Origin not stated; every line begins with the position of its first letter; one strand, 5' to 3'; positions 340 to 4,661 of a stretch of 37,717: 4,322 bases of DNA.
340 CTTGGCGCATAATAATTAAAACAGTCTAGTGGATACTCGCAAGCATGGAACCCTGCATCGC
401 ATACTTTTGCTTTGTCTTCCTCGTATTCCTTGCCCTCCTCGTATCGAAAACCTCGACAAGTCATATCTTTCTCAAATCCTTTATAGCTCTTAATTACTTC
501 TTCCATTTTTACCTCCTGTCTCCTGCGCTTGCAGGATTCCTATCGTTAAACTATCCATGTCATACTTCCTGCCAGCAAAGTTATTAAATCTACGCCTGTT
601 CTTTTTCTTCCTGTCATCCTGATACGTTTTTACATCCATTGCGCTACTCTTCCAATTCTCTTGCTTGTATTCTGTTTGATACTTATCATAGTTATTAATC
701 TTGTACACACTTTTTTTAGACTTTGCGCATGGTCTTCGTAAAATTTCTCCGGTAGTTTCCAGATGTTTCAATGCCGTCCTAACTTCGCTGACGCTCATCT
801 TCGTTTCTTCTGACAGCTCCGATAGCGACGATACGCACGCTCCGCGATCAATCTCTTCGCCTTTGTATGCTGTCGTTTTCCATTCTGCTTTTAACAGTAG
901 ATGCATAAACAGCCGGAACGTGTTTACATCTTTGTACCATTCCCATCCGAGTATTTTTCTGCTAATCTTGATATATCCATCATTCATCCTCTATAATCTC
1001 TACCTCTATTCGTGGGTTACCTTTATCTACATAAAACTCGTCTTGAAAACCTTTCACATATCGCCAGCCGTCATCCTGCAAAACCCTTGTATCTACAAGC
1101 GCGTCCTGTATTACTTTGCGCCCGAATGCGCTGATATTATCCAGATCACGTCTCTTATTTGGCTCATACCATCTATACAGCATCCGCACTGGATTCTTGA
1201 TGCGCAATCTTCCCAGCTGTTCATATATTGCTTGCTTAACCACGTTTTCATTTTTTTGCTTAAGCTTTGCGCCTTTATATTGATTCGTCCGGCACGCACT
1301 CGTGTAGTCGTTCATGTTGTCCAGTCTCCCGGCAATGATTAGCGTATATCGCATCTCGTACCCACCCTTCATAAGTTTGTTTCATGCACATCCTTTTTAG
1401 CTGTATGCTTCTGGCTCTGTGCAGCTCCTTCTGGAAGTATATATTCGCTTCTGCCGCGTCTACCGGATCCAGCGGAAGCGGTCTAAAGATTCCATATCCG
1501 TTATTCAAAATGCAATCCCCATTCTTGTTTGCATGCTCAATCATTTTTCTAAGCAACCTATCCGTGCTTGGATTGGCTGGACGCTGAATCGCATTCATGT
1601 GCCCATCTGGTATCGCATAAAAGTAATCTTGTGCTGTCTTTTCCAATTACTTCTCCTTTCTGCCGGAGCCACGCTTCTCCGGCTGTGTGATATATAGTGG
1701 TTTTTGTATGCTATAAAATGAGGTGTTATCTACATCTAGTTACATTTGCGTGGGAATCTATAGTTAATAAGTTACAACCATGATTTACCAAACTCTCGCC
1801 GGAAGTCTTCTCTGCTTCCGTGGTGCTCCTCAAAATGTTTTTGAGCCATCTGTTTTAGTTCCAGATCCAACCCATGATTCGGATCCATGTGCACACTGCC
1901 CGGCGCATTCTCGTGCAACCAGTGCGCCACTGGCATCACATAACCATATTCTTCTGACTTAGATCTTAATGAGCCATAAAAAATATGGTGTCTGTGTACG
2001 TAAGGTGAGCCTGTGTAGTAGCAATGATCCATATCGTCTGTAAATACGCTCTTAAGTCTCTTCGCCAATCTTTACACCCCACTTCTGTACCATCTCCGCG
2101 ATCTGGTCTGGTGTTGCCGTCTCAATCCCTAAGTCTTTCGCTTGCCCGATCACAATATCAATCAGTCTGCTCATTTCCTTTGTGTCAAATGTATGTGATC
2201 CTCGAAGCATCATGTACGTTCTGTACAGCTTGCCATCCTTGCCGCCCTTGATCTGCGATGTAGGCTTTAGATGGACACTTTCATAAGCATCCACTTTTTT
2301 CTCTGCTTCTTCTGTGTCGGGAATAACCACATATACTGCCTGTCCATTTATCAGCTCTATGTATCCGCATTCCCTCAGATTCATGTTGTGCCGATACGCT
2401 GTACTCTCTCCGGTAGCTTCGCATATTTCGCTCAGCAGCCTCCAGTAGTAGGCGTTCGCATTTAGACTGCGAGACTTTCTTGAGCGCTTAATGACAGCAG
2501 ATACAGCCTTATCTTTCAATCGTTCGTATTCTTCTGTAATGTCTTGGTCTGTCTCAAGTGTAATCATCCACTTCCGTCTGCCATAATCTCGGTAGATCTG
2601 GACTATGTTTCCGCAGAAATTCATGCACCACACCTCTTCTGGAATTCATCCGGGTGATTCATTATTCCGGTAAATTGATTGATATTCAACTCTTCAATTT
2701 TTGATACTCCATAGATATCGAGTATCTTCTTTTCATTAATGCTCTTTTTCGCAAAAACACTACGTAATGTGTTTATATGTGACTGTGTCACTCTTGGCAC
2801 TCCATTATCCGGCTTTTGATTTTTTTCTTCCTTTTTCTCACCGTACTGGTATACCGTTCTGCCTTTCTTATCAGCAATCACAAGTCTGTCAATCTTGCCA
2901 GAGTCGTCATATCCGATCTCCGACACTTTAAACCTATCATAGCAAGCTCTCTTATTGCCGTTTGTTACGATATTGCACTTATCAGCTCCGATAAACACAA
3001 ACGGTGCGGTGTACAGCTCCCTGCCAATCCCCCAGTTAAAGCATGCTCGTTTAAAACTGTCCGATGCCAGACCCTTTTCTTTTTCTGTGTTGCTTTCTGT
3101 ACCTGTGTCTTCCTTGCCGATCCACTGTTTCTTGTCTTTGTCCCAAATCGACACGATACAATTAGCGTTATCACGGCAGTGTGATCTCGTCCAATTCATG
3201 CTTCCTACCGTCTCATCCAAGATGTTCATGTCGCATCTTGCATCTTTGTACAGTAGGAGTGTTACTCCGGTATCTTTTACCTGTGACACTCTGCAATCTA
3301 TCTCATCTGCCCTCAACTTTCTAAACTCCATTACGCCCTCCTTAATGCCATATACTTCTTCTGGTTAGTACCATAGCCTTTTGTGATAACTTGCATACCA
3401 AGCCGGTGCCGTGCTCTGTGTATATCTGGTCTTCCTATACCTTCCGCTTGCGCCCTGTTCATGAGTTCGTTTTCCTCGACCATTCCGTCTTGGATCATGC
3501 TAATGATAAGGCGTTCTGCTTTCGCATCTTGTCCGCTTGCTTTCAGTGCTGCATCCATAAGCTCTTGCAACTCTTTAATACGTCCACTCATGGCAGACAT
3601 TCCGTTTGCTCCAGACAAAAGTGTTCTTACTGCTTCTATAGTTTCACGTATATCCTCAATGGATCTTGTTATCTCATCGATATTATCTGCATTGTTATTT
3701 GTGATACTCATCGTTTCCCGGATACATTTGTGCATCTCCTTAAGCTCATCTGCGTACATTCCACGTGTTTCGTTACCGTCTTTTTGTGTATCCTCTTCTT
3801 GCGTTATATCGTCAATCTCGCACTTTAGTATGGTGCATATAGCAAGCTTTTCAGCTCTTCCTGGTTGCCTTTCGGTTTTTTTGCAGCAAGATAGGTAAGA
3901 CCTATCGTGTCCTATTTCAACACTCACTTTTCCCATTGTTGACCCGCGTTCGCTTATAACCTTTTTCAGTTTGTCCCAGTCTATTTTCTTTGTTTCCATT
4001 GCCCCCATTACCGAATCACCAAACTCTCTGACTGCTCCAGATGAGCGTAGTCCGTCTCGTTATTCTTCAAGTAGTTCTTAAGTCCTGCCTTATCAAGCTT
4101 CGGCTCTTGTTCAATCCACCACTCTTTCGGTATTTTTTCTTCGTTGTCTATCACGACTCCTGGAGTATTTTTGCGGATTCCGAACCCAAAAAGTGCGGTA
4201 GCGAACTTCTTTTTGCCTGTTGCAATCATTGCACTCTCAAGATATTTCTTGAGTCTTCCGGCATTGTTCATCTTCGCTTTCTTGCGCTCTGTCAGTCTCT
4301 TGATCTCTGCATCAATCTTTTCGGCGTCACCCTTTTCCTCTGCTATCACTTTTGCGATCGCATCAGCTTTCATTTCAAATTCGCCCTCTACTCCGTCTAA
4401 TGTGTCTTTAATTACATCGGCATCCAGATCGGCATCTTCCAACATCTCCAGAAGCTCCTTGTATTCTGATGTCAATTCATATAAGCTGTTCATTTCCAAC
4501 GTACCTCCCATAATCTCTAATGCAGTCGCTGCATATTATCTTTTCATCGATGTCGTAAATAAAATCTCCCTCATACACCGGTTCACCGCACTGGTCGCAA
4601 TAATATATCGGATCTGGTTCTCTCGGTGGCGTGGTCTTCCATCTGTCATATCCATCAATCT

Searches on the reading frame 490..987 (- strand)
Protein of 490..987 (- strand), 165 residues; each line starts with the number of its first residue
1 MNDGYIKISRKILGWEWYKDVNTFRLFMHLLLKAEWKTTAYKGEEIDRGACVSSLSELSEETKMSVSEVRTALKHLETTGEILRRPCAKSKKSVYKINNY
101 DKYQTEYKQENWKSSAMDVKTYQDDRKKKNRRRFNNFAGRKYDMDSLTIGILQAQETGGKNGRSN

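Call 80: search_protein_families(library=pfam, proteins=[window:490-987:-], max_evalue=0.001)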
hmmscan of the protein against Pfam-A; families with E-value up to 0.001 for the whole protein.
window:490-987:- (165 aa): 1 family
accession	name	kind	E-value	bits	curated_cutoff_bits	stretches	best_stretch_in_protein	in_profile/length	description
PF08633.15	Rox3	-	0.00068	20.4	25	0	28-71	68-113/204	Rox3 mediator complex subunit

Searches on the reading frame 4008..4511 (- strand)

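Call 80: search_protein_families(library=pfam, proteins=[window:4008-4511:-], max_evalue=0.001)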
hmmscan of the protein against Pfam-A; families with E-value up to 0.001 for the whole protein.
window:4008-4511:- (167 aa): 1 family
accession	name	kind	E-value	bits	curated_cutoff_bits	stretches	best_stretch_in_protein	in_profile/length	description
PF05565.16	Sipho_Gp157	-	1.8e-49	168.3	28.6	1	10-167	2-162/162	Siphovirus Gp157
